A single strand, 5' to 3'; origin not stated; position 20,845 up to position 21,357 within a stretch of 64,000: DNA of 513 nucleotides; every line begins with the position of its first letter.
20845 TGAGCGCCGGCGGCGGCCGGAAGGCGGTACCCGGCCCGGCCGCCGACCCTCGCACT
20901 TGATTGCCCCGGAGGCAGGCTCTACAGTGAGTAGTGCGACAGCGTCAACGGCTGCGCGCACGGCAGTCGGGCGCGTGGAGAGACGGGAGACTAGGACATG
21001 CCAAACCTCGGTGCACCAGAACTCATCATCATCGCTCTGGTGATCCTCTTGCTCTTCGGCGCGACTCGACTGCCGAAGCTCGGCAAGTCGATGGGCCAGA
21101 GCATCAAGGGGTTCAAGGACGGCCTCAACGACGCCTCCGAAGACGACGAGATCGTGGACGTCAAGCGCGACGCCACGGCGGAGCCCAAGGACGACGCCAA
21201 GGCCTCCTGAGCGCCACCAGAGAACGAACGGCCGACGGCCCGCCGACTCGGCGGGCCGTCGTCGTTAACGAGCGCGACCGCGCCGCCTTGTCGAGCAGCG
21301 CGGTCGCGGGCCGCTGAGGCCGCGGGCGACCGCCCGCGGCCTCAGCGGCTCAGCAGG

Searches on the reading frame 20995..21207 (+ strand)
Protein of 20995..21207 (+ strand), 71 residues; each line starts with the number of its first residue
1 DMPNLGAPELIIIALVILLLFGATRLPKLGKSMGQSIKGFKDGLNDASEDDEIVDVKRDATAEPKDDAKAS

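Call 61: search_protein_families(library=pfam, proteins=[window:20995-21207:+], max_evalue=0.001)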
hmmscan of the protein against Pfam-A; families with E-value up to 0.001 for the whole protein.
window:20995-21207:+ (71 aa): 1 family
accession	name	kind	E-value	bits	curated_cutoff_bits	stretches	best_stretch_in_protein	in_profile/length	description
PF02416.21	TatA_B_E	-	9.5e-17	60.4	21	1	5-52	1-48/53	mttA/Hcf106 family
